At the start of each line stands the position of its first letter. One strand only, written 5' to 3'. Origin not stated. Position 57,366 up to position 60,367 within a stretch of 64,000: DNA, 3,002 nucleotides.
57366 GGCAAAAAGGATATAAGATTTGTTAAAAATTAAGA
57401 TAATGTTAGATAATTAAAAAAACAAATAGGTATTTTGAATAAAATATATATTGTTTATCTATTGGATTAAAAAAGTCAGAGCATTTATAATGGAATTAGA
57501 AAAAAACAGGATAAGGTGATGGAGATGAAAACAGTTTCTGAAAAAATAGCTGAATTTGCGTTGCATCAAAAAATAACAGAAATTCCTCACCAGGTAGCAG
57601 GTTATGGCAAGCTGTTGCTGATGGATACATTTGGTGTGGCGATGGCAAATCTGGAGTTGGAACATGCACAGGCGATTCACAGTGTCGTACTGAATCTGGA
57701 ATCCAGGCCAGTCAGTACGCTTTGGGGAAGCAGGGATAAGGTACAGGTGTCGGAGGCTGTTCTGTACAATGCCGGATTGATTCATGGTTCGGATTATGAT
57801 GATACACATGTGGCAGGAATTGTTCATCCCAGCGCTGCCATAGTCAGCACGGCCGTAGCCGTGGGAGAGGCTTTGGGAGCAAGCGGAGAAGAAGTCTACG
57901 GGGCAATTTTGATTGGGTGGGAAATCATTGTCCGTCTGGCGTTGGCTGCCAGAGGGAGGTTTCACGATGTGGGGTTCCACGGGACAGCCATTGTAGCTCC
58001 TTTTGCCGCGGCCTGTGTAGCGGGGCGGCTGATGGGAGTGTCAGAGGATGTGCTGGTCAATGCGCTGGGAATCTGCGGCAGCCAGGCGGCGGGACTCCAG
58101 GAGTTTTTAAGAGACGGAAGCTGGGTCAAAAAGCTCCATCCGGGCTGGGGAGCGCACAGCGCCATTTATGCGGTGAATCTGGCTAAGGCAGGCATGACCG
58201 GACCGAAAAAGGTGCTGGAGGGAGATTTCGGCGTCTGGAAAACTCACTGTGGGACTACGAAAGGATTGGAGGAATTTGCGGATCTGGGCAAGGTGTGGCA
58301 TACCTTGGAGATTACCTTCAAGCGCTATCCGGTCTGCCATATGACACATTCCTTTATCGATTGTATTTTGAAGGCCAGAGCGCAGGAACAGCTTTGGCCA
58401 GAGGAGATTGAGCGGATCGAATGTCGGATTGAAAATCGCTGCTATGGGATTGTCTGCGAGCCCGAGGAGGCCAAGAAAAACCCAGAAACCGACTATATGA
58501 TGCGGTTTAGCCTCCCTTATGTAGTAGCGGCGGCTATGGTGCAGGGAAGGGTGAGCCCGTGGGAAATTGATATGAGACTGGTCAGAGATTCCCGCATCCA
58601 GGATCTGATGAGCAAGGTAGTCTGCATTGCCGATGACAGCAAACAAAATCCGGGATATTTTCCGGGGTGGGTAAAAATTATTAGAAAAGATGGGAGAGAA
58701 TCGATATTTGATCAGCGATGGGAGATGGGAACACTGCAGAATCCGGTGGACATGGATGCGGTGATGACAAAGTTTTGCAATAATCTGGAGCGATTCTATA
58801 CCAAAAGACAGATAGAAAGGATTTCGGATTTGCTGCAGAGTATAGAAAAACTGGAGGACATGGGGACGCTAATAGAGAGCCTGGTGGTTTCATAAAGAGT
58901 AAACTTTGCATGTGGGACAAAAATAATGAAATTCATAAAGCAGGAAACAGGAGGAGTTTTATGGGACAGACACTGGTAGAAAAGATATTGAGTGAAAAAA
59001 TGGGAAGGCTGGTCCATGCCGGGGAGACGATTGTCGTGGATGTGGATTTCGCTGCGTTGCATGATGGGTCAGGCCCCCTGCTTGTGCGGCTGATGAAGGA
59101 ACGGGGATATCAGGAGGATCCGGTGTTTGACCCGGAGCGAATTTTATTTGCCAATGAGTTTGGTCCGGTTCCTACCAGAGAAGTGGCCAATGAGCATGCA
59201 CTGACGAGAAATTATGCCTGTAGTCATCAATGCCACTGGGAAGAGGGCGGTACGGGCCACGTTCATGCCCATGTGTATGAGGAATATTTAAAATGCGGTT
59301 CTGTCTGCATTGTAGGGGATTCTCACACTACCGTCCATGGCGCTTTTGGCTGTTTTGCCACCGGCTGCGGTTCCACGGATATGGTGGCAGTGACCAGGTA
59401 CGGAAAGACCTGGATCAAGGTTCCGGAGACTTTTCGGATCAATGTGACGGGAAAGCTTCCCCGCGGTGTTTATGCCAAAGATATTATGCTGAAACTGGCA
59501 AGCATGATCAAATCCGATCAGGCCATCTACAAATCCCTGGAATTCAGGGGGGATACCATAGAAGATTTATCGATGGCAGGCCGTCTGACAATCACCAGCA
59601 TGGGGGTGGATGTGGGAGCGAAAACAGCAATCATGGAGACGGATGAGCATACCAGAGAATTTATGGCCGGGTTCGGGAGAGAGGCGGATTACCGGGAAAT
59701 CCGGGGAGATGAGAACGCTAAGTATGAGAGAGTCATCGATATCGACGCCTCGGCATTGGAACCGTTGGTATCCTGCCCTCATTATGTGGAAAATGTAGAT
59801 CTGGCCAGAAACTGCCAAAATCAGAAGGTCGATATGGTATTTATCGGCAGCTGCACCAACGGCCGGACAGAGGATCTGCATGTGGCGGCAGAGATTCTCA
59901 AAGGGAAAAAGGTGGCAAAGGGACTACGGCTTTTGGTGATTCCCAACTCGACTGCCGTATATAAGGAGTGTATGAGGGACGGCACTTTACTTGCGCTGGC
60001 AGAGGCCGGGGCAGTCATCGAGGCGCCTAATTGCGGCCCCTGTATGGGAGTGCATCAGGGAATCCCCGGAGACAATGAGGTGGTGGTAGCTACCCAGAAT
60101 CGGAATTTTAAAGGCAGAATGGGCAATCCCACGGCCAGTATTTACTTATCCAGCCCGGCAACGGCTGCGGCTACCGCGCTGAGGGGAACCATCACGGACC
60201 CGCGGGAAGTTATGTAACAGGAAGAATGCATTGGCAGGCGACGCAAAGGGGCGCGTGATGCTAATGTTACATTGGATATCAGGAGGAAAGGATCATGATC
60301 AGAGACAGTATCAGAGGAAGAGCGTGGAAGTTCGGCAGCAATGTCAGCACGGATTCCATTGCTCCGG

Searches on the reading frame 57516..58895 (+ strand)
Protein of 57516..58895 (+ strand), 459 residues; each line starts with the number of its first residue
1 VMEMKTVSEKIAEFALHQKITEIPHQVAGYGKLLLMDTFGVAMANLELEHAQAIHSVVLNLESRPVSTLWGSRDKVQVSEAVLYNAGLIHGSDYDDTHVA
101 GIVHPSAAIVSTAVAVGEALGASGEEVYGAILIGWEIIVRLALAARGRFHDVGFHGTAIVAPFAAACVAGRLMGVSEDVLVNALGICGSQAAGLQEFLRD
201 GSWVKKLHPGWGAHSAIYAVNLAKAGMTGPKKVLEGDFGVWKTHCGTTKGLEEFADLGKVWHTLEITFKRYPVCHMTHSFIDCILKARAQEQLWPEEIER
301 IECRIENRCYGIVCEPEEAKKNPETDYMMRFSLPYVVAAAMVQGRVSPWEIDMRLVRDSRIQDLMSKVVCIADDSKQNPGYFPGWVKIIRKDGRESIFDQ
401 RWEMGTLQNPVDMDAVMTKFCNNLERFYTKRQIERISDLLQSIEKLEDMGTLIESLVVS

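Call 43: search_protein_families(library=pfam, proteins=[window:57516-58895:+], max_evalue=0.00001)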
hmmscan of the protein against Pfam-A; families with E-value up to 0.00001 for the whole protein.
window:57516-58895:+ (459 aa): 2 families
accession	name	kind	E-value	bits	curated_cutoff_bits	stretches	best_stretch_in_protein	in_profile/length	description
PF03972.19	MmgE_PrpD_N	-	1.2e-58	198.6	32.1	1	9-247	1-238/244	MmgE/PrpD N-terminal domain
PF19305.4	MmgE_PrpD_C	-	4.1e-32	111.8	32.1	1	271-439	1-167/173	MmgE/PrpD C-terminal domain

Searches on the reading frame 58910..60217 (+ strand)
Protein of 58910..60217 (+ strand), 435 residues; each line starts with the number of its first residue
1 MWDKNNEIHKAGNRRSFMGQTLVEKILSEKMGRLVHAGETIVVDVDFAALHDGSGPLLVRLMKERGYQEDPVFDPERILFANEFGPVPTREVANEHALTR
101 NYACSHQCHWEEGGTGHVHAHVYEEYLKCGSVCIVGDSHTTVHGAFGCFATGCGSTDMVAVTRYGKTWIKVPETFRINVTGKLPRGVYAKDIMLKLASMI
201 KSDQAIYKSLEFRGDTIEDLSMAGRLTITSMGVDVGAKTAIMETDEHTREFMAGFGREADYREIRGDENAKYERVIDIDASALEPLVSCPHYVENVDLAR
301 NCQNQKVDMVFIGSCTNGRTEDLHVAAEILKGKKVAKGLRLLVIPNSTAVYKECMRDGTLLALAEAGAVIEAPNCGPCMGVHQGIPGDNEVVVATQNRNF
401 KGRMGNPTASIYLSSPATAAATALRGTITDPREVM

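Call 43: search_protein_families(library=pfam, proteins=[window:58910-60217:+], max_evalue=0.00001)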
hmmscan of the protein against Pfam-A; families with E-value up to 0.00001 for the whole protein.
window:58910-60217:+ (435 aa): 1 family
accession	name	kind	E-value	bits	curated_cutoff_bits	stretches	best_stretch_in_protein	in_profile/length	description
PF00330.25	Aconitase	-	4.1e-84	283.6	28.7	2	112-294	103-298/463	Aconitase family (aconitate hydratase)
